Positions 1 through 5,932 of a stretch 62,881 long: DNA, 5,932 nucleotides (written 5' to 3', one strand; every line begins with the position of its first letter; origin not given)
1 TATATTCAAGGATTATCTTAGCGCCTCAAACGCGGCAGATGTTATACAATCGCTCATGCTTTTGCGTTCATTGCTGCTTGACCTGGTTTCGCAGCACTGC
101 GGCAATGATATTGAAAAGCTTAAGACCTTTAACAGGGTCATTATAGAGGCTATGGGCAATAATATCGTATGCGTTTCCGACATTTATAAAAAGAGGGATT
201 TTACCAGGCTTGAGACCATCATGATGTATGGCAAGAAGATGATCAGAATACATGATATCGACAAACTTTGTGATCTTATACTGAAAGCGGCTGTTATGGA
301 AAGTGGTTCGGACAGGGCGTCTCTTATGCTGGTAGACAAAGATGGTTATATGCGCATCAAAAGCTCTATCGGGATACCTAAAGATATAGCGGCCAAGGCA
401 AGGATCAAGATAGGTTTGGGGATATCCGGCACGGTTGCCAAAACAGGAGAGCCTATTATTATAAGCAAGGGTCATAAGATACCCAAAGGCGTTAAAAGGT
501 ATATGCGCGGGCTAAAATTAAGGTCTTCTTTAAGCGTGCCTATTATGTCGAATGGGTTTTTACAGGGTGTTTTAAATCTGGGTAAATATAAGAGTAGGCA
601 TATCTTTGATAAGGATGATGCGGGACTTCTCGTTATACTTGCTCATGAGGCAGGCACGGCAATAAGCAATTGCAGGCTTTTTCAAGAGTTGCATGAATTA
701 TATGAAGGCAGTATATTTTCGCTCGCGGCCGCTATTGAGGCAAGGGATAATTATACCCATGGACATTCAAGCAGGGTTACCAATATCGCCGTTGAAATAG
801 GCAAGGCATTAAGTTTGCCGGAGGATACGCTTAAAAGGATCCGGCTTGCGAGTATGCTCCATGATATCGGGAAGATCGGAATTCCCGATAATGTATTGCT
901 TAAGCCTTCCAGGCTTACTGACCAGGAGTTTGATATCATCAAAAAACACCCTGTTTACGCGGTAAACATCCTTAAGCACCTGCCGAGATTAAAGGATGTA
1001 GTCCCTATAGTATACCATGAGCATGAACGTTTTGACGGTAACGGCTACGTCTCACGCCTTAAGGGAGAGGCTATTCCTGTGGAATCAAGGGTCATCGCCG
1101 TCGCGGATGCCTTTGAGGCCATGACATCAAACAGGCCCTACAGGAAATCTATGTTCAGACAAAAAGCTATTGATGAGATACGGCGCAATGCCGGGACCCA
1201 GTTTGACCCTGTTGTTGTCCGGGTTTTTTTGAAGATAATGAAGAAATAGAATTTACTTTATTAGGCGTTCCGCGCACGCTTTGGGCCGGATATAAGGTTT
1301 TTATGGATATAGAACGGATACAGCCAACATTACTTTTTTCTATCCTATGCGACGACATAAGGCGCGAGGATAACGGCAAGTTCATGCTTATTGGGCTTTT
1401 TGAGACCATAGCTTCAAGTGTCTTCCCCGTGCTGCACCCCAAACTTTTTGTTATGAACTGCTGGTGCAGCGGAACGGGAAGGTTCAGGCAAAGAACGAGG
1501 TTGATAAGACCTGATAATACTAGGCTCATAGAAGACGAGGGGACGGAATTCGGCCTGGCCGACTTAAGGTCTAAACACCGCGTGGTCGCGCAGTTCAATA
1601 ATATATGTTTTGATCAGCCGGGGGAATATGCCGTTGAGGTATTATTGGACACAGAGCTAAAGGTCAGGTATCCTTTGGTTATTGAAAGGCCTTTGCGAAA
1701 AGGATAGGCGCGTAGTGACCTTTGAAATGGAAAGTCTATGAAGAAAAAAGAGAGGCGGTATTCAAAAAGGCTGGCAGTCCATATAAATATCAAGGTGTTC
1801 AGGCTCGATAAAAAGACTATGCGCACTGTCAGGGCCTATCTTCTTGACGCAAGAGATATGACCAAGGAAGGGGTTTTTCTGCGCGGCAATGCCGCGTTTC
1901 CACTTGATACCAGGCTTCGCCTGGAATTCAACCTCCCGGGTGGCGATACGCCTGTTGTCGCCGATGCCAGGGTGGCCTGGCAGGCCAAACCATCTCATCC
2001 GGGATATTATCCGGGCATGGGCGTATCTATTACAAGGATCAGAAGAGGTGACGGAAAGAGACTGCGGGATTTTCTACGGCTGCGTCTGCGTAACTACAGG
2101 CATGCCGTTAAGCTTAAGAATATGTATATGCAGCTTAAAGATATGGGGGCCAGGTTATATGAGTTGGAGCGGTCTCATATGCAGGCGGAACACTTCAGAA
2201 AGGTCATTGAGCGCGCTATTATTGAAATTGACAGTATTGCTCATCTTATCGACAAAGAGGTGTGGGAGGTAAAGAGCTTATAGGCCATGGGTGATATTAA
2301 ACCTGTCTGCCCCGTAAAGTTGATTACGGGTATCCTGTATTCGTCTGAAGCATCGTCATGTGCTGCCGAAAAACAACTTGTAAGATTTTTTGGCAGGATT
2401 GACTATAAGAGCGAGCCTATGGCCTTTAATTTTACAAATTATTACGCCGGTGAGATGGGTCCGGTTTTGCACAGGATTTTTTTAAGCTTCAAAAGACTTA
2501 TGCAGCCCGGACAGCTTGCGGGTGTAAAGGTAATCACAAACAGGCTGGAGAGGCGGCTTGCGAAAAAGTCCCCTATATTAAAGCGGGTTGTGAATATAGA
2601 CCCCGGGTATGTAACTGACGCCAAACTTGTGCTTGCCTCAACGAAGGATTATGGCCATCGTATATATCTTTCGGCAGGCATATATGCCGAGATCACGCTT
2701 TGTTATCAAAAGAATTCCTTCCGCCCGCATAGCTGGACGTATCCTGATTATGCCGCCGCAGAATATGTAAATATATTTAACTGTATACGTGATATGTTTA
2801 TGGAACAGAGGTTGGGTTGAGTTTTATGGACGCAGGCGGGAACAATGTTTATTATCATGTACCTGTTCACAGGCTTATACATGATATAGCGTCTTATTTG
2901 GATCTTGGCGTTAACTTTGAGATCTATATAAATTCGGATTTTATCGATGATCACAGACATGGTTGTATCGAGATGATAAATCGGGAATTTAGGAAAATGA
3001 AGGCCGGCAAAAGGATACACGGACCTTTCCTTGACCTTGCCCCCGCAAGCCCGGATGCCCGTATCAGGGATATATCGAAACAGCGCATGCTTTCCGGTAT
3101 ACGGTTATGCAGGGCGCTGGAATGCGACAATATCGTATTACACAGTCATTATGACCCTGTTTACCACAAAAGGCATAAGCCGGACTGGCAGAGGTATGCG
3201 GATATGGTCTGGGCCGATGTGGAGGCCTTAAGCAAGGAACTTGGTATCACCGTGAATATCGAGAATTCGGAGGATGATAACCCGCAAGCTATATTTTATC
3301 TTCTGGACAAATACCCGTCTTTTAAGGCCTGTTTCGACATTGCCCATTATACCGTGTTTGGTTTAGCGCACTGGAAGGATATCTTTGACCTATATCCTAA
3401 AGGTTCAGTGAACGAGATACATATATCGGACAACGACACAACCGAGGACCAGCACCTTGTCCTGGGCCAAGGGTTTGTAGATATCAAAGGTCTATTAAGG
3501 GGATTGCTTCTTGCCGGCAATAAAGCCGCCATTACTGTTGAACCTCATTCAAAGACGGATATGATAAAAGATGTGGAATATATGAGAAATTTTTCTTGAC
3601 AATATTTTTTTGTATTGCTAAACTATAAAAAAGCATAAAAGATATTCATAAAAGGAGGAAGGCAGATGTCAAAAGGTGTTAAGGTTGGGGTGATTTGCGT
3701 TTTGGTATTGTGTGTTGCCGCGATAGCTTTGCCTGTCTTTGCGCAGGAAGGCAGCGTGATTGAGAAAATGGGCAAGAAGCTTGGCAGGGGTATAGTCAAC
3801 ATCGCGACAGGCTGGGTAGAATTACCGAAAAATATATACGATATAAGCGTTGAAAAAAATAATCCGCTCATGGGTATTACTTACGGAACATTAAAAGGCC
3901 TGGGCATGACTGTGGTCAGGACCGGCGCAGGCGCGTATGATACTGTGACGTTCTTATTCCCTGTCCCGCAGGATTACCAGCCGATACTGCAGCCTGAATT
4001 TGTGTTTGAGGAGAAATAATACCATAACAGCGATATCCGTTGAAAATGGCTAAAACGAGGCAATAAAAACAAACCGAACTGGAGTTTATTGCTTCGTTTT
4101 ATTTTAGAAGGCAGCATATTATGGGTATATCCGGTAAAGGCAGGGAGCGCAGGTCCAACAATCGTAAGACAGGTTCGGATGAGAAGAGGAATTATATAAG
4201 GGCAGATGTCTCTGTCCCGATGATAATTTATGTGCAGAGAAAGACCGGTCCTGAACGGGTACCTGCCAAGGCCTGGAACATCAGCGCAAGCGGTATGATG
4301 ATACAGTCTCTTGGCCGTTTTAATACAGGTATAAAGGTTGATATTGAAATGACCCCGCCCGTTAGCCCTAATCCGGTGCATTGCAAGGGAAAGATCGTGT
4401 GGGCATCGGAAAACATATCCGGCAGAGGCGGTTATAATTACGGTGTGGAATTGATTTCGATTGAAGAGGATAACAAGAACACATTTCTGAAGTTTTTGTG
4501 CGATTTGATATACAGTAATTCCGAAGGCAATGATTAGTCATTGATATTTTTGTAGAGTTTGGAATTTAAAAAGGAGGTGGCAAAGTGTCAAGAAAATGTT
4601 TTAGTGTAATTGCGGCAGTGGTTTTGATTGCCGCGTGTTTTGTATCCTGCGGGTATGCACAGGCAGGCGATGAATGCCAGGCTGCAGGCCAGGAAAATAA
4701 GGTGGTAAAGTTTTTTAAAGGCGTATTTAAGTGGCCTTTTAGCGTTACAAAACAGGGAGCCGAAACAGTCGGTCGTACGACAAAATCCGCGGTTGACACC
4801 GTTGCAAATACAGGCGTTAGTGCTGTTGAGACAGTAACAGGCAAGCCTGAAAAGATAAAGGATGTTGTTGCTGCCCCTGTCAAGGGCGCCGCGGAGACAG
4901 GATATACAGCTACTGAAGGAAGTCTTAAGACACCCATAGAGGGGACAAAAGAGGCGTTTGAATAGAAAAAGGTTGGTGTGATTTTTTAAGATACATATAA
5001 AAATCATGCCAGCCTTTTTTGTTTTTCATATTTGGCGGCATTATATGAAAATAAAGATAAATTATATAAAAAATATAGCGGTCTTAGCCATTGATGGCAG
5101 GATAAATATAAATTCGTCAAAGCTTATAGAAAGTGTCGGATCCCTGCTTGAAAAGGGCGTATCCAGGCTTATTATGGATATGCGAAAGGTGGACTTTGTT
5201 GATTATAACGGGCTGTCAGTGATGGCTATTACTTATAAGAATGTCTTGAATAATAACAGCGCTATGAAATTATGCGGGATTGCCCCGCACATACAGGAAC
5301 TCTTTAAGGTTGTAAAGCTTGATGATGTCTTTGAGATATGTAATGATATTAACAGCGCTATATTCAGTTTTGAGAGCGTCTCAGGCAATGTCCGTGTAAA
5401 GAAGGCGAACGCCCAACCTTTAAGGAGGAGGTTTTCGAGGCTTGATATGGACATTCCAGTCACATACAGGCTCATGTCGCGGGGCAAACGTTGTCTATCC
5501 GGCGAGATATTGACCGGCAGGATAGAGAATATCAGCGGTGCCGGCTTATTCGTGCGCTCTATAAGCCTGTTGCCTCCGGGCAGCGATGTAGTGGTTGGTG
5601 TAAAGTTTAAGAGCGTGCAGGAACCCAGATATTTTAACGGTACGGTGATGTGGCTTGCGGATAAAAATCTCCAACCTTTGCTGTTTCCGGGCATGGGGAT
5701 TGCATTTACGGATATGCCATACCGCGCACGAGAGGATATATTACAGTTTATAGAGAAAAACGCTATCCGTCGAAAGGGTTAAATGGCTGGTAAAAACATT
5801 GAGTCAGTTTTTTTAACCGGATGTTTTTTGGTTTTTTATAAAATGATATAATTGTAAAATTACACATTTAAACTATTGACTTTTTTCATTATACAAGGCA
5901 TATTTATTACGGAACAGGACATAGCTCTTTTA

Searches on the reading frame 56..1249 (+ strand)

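Call 7: search_protein_families(library=pfam, proteins=[window:56-1249:+], max_evalue=0.01)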
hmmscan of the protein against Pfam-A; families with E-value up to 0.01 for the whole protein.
window:56-1249:+ (397 aa): 5 families
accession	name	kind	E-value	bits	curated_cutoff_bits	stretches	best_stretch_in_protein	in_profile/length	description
PF13487.12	HD_5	-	1.2e-44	152.5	27.2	1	224-387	4-170/170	HD domain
PF01966.28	HD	-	3.4e-21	76.1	22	1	236-356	3-116/116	HD domain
PF13185.12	GAF_2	-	2.2e-16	60.7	28.6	1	66-203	2-135/136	GAF domain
PF01590.32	GAF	-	6.7e-14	53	22.4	1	67-203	1-133/133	GAF domain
PF13492.12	GAF_3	-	5.6e-07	30.5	27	1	68-205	2-129/129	GAF domain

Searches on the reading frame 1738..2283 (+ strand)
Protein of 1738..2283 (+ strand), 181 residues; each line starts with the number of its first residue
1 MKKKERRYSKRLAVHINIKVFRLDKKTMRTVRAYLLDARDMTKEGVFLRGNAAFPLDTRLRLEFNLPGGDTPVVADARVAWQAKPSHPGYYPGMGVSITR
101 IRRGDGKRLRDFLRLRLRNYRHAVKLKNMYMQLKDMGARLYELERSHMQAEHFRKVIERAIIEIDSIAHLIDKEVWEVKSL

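Call 7: search_protein_families(library=pfam, proteins=[window:1738-2283:+], max_evalue=0.01)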
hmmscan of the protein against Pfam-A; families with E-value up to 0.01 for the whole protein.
window:1738-2283:+ (181 aa): 1 family
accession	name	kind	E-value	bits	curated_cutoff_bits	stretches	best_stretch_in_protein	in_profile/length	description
PF07238.19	PilZ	-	6e-08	33.4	22.5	1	5-113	1-100/102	PilZ domain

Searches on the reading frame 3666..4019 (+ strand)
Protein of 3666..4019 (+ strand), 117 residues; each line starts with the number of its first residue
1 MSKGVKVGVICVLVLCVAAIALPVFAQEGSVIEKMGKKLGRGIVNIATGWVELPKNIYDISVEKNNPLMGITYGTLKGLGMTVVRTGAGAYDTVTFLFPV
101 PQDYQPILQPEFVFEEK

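Call 40: search_protein_families(library=ncbifam, proteins=[window:3666-4019:+], max_evalue=0.01)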
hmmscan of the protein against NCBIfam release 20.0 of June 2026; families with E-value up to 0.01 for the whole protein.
window:3666-4019:+ (117 aa): 1 family
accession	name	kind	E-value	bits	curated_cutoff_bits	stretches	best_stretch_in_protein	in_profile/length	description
TIGR04073.1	exo_TIGR04073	subfamily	1.3e-29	102.1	50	1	34-112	1-75/75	exosortase system-associated protein, TIGR04073 family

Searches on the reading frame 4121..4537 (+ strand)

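Call 7: search_protein_families(library=pfam, proteins=[window:4121-4537:+], max_evalue=0.01)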
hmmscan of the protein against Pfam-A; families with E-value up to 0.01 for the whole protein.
window:4121-4537:+ (138 aa): 1 family
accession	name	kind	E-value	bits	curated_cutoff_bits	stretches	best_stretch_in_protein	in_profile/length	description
PF07238.19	PilZ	-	1.6e-11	44.8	22.5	1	21-125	1-99/102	PilZ domain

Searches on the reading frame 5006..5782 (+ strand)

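Call 7: search_protein_families(library=pfam, proteins=[window:5006-5782:+], max_evalue=0.01)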
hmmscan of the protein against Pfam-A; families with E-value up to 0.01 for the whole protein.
window:5006-5782:+ (258 aa): 3 families
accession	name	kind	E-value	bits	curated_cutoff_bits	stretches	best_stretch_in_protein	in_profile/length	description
PF01740.26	STAS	-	4.1e-14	52.7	22.6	1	17-118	3-106/106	STAS domain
PF07238.19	PilZ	-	1.7e-11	44.8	22.5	1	140-250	2-101/102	PilZ domain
PF13466.11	STAS_2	-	0.0052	17.4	29.2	0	38-106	13-80/80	STAS domain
